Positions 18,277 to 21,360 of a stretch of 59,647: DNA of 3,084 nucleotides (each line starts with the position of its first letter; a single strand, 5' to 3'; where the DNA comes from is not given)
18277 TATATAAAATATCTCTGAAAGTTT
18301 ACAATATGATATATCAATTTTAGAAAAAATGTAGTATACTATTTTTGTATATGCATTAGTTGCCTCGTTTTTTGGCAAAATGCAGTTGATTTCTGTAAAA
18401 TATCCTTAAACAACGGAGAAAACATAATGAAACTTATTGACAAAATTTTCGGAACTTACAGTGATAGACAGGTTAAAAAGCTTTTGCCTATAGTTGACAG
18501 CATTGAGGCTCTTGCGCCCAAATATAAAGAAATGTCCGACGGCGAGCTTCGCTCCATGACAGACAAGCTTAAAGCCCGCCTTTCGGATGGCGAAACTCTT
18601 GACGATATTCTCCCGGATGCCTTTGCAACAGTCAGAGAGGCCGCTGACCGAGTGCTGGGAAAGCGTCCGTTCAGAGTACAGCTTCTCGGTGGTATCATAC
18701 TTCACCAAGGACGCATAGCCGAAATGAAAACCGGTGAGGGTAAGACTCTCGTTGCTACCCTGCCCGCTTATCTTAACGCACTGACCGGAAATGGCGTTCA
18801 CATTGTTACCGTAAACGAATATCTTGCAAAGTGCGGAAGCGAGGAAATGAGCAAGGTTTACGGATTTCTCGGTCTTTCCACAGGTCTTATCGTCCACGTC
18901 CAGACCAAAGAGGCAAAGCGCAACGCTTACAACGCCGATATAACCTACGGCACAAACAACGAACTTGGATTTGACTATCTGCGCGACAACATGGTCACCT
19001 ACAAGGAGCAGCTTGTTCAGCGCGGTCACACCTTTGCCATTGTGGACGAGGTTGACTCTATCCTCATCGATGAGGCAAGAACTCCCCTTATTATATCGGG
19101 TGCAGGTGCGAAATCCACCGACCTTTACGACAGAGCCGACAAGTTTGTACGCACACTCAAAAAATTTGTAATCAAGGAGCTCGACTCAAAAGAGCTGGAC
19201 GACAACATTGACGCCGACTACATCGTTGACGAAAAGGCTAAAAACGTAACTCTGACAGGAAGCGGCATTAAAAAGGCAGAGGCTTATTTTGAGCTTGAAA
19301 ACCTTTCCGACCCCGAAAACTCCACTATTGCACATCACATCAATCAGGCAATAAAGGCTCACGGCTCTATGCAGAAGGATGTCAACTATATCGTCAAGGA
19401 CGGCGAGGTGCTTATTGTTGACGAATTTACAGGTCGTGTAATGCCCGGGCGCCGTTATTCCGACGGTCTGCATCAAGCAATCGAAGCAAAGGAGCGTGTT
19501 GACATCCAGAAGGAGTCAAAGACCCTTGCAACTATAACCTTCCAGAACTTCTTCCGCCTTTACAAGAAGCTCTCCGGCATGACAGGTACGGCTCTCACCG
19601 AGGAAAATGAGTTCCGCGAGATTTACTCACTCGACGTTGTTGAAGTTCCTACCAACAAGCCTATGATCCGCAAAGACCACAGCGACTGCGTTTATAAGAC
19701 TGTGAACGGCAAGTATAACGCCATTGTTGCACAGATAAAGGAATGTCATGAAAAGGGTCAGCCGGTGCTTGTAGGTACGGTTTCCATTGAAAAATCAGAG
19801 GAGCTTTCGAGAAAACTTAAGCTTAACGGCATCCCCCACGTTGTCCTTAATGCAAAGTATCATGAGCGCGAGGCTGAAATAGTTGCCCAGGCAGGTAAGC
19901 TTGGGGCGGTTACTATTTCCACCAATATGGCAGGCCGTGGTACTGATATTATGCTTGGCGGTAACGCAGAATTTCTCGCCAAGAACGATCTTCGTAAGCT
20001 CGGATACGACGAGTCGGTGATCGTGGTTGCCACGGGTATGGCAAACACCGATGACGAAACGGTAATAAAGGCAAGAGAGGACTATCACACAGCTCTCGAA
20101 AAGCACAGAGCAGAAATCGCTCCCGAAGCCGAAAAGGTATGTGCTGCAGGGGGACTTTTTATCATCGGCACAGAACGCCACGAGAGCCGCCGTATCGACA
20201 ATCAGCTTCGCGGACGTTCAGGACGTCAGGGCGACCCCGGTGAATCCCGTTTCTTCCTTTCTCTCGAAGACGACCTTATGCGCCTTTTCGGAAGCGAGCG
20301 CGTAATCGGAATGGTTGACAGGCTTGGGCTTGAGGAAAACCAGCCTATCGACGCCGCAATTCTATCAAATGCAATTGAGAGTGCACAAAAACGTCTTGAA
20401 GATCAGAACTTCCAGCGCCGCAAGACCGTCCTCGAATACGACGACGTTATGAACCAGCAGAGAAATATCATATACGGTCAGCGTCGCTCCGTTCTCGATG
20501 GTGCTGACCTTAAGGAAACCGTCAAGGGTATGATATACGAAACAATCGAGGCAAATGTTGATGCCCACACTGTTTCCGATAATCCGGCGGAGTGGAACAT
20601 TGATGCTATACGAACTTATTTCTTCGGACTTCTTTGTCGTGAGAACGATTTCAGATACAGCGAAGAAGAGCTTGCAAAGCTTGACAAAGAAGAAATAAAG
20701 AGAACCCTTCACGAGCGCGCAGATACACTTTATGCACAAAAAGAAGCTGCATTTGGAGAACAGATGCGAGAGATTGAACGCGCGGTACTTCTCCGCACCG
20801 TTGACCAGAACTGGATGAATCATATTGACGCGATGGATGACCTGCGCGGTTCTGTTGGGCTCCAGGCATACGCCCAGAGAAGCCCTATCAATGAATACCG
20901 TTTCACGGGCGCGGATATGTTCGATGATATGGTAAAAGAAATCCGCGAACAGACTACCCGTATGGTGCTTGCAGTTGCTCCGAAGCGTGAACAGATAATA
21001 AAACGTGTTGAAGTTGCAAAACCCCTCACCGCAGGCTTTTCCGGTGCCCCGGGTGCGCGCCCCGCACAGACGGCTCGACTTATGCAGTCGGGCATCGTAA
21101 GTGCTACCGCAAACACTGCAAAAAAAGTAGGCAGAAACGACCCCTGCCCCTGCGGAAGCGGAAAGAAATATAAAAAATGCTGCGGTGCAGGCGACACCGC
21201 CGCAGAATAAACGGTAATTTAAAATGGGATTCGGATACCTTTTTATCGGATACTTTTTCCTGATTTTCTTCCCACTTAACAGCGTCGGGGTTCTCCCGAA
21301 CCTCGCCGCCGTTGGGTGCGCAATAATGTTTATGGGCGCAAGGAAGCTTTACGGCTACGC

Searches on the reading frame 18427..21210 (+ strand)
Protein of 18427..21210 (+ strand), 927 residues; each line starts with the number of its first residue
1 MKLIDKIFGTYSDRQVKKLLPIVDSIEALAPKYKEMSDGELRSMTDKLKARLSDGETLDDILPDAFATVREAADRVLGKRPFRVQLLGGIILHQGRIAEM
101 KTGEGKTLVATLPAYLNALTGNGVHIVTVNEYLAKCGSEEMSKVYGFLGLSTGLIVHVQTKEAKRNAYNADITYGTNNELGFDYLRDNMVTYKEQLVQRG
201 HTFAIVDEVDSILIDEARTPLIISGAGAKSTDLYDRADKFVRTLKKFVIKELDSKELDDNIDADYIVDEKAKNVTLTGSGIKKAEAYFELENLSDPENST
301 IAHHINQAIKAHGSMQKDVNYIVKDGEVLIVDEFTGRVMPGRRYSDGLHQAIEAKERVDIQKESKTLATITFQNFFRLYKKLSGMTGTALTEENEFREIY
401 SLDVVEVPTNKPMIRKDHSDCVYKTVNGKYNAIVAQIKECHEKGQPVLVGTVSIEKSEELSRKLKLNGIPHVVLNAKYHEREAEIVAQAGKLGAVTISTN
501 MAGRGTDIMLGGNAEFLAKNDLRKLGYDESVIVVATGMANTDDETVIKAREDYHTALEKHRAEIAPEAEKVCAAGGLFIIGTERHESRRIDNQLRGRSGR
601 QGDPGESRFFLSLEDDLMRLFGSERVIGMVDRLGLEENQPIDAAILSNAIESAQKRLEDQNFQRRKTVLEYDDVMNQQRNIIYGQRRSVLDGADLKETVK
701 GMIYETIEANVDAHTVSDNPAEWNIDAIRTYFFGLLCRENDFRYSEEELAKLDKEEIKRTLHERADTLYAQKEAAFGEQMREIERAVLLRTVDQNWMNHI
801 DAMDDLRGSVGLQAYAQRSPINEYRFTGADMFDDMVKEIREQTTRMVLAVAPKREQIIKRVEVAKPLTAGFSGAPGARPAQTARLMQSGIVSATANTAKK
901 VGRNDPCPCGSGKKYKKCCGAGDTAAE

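Call 54: search_protein_families(library=pfam, proteins=[window:18427-21210:+], max_evalue=0.00001)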
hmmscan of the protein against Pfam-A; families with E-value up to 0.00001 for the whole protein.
window:18427-21210:+ (927 aa): 6 families
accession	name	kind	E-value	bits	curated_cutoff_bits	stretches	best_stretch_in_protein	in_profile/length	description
PF07517.20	SecA_DEAD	-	2.4e-126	421.3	24.6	1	5-397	2-290/290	SecA DEAD-like domain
PF21090.3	P-loop_SecA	-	7.7e-95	316.8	27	1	412-638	1-205/205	SecA P-loop domain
PF07516.18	SecA_SW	-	2e-64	217.8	26.7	1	640-850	1-199/200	SecA Wing and Scaffold domain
PF01043.26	SecA_PP_bind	-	1.2e-42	145.4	23.5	1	229-353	1-110/110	SecA preprotein cross-linking domain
PF02810.21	SEC-C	-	4.2e-10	39.7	20.4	1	903-920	1-18/19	SEC-C motif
PF00270.35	DEAD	-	2.4e-07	31.1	26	1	97-214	18-131/167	DEAD/DEAH box helicase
